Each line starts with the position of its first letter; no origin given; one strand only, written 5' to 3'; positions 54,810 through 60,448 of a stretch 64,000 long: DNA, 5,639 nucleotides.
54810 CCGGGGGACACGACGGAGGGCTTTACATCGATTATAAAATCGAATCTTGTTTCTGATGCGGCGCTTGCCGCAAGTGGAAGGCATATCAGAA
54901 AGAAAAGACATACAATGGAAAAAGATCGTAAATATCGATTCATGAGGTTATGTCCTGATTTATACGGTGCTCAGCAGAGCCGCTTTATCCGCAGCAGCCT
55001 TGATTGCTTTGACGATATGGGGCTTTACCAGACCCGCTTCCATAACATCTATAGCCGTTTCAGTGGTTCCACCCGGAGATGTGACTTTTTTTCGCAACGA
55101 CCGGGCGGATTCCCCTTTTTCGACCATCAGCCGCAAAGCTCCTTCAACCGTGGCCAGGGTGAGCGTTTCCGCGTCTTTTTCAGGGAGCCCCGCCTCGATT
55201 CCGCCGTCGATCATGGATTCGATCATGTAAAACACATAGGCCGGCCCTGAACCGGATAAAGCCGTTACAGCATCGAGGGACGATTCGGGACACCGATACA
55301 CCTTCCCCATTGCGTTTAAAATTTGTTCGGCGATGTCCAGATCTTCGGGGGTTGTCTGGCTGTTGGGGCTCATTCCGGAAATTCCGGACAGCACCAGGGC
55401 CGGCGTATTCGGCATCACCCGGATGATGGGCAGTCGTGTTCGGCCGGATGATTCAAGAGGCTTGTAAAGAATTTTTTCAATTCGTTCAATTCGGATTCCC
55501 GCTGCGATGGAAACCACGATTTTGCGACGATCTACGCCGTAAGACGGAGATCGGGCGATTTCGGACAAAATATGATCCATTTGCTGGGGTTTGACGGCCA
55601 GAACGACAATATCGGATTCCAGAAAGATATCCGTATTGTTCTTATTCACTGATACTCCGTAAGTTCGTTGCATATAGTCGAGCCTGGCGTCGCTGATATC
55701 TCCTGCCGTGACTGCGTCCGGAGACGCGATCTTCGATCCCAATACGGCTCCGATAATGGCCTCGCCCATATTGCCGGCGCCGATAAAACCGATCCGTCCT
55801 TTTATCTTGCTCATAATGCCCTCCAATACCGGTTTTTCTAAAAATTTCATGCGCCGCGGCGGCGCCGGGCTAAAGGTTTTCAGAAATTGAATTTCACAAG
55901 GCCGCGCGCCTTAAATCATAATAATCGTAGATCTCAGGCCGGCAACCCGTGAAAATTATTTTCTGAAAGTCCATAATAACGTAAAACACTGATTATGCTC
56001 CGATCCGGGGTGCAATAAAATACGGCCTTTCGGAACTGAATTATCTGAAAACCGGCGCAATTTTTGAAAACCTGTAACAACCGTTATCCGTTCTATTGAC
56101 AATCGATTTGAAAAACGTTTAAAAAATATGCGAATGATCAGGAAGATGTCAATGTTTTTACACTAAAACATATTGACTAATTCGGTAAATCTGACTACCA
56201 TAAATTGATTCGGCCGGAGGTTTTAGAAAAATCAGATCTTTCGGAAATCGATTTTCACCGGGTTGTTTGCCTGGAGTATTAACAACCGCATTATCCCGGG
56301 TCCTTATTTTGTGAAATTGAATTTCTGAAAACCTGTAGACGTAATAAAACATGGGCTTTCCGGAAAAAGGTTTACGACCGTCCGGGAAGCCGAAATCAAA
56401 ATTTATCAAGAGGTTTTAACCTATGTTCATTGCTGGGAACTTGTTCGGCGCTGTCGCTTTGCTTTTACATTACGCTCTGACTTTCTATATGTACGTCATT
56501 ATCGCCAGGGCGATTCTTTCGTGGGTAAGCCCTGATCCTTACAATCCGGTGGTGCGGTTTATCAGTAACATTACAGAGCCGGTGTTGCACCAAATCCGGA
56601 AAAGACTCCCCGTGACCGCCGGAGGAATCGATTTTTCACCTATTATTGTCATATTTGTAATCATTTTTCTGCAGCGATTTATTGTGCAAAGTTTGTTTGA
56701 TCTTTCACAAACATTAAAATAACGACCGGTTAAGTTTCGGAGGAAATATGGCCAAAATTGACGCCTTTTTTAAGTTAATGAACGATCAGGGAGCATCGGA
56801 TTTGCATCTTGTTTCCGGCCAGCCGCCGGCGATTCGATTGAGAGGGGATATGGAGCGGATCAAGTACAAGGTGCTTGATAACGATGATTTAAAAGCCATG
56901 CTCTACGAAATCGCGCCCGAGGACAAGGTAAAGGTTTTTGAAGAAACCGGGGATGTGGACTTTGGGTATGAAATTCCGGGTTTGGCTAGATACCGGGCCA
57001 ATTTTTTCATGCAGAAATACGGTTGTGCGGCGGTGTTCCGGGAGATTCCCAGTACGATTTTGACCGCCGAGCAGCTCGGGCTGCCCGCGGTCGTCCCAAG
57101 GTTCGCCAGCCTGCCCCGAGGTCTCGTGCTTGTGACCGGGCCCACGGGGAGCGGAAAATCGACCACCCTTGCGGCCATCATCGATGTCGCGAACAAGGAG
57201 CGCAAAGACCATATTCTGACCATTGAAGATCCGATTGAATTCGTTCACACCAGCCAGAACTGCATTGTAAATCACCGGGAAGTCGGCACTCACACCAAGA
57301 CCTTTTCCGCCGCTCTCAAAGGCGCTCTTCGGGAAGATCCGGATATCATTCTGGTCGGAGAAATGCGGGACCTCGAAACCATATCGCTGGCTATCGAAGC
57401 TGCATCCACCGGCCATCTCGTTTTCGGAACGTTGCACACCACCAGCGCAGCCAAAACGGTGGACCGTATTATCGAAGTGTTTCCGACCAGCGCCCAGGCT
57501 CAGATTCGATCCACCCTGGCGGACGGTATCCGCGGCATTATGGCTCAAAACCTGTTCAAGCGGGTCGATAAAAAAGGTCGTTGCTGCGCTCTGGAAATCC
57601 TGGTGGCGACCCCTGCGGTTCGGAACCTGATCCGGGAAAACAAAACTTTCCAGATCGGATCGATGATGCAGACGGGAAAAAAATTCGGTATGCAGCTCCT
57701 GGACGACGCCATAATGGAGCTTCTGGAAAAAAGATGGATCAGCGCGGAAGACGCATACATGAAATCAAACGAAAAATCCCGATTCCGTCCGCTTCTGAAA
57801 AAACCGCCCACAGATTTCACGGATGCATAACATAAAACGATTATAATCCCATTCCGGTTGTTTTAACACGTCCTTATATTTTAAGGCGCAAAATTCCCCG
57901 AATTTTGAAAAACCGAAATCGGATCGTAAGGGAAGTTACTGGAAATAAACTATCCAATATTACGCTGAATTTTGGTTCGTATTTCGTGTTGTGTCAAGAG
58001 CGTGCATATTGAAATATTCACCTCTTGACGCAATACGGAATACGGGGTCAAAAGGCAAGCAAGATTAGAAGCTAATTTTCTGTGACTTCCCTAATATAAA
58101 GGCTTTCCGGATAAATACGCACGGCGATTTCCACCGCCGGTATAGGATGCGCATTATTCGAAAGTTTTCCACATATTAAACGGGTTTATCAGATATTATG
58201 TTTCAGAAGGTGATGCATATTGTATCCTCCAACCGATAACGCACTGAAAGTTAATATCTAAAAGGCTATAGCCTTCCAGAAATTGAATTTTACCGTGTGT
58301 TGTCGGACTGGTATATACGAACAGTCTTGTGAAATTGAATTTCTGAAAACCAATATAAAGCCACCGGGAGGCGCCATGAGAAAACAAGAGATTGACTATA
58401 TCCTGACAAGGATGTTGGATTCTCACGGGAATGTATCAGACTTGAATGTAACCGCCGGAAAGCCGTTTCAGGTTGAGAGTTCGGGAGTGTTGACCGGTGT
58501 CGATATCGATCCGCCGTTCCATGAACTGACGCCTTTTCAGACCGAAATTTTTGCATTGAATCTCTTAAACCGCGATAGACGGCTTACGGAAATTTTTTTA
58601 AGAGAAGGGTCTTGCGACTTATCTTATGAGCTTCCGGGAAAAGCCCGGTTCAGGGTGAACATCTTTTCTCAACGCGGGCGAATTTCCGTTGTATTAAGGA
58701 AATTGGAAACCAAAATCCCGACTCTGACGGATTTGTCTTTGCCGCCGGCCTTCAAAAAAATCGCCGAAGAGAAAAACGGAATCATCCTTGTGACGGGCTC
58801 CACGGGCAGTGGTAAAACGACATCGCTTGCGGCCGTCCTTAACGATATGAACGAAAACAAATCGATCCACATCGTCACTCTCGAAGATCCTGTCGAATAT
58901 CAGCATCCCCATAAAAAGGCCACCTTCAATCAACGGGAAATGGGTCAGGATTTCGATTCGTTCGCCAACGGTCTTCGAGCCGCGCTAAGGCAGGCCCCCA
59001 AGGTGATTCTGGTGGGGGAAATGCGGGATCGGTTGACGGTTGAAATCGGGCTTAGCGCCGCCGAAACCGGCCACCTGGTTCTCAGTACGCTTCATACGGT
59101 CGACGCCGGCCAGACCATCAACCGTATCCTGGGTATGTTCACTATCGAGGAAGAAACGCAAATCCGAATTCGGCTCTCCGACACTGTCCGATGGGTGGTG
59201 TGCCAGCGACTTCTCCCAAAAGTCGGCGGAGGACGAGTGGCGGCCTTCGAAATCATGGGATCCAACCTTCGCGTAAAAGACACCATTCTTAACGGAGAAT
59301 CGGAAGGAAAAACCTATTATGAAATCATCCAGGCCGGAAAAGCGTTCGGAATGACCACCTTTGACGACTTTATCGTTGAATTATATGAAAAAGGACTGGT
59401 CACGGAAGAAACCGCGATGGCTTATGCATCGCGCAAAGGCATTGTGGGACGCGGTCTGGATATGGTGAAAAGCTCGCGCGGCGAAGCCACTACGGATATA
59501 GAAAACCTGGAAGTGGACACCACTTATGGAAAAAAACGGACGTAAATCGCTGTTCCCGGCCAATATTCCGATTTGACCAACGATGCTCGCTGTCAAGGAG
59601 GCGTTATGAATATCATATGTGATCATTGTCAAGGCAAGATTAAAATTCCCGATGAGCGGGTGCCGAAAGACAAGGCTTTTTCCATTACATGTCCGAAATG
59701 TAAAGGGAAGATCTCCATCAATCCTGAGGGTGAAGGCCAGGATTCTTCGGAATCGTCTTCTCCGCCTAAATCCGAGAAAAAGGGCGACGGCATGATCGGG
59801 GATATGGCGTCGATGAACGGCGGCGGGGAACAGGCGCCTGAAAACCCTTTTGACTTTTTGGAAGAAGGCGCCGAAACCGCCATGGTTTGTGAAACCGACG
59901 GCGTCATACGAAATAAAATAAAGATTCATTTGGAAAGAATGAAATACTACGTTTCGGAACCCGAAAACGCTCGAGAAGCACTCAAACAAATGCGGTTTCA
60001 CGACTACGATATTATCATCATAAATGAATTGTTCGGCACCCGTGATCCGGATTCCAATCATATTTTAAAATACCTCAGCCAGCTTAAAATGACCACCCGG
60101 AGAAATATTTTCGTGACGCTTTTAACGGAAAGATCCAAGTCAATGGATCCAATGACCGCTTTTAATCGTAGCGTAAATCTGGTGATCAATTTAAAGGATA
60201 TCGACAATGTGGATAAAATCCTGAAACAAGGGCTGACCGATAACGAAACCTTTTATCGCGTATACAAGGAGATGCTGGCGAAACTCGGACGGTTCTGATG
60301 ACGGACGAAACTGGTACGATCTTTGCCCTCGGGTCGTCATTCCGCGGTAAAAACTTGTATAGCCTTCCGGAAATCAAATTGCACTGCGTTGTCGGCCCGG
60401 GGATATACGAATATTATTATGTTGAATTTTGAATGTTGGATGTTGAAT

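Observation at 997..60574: Hyper-abundant ~105-bp palindromic MITE/REP-like element occupying almost every intergenic gap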

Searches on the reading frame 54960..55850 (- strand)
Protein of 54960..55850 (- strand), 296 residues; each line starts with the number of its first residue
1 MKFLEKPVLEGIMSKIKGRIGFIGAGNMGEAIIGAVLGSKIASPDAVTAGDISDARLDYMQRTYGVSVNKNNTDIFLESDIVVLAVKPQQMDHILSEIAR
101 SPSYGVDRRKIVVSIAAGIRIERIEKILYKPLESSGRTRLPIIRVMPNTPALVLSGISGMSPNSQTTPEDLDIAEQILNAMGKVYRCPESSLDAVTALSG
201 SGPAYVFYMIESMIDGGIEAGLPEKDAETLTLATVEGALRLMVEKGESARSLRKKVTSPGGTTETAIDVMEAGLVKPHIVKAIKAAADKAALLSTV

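Call 27: search_protein_families(library=pfam, proteins=[window:54960-55850:-])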
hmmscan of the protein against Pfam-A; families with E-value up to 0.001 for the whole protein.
window:54960-55850:- (296 aa): 2 families
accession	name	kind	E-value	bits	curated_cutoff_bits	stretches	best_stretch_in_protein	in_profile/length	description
PF14748.11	P5CR_dimer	-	8.7e-35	119.6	25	1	189-291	1-103/105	Pyrroline-5-carboxylate reductase dimerisation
PF03807.23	F420_oxidored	-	1.2e-17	64.7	21.6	1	19-118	1-94/94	NADP oxidoreductase coenzyme F420-dependent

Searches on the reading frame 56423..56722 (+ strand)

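Call 28: search_protein_families(library=pfam, proteins=[window:56423-56722:+])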
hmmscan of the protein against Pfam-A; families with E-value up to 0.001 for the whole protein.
window:56423-56722:+ (99 aa): 1 family
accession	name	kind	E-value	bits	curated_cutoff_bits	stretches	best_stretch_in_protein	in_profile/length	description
PF02325.22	YGGT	-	2.1e-23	83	27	1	17-86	2-69/70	YGGT family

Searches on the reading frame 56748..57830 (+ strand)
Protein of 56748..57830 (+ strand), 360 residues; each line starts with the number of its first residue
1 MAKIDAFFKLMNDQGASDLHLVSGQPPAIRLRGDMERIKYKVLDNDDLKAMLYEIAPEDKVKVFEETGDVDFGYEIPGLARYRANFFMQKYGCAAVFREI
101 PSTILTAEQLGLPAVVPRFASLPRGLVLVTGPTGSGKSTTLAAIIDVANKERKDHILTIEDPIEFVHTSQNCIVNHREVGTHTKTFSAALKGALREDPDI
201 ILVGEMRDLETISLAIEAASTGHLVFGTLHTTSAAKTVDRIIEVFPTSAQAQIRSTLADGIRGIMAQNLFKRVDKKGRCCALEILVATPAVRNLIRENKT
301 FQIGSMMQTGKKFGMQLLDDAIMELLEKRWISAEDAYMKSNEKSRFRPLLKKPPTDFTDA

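Call 27: search_protein_families(library=pfam, proteins=[window:56748-57830:+])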
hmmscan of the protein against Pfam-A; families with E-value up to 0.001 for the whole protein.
window:56748-57830:+ (360 aa): 7 families
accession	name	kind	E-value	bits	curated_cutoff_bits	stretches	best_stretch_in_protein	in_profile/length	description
PF00437.27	T2SSE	-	4.8e-46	157.5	24.9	1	118-279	136-287/370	Type II/IV secretion system protein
PF13555.12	AAA_29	-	9.1e-05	22.6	27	1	123-147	21-45/61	P-loop containing region of AAA domain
PF25199.1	nSTAND_NTPase5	-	0.00033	21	34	1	124-164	41-81/145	Novel STAND NTPase 5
PF13604.12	AAA_30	-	0.00038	20.7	27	0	115-190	9-77/191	AAA domain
PF13476.12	AAA_23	-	0.00052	21.1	27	0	123-144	18-39/201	AAA domain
PF13191.12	AAA_16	-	0.00066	20.7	32.6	0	123-155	24-52/167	AAA ATPase domain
PF13401.12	AAA_22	-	0.00068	20.4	27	0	124-161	5-41/130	AAA domain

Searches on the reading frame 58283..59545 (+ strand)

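Call 28: search_protein_families(library=pfam, proteins=[window:58283-59545:+])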
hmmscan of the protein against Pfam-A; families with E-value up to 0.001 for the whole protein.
window:58283-59545:+ (420 aa): 9 families
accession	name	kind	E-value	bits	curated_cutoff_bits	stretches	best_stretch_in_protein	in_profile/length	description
PF00437.27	T2SSE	-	3.2e-46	158.1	24.9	1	120-314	91-281/370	Type II/IV secretion system protein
PF13191.12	AAA_16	-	4e-05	24.6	32.6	1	156-262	15-113/167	AAA ATPase domain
PF13401.12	AAA_22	-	8.4e-05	23.3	27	1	164-204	4-45/130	AAA domain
PF25199.1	nSTAND_NTPase5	-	9.5e-05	22.7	34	1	158-207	34-83/145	Novel STAND NTPase 5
PF06414.18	Zeta_toxin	-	0.00021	21.2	22.3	1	163-229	14-81/199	Zeta toxin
PF20720.3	nSTAND3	-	0.00042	20.5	27.2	1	163-209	15-63/155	Novel STAND NTPase 3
PF13173.12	AAA_14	-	0.00045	20.7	27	1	165-212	2-49/129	AAA domain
PF02562.22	PhoH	-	0.00067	19.6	27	0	163-256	17-108/205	PhoH-like protein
PF13604.12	AAA_30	-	0.00098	19.3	27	0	156-192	9-45/191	AAA domain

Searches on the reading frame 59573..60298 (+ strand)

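Call 28: search_protein_families(library=pfam, proteins=[window:59573-60298:+])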
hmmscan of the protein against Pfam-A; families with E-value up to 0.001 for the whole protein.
window:59573-60298:+ (241 aa): 3 families
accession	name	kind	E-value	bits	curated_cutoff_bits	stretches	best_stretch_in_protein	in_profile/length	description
PF13717.11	Zn_ribbon_4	-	1.9e-06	28.1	30.3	1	12-44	1-32/36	zinc-ribbon domain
PF00072.30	Response_reg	-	4e-05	24.2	30.2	1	104-204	2-96/111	Response regulator receiver domain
PF15777.11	Anti-TRAP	-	0.00064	20.1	32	1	15-49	12-42/59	Tryptophan RNA-binding attenuator protein inhibitory protein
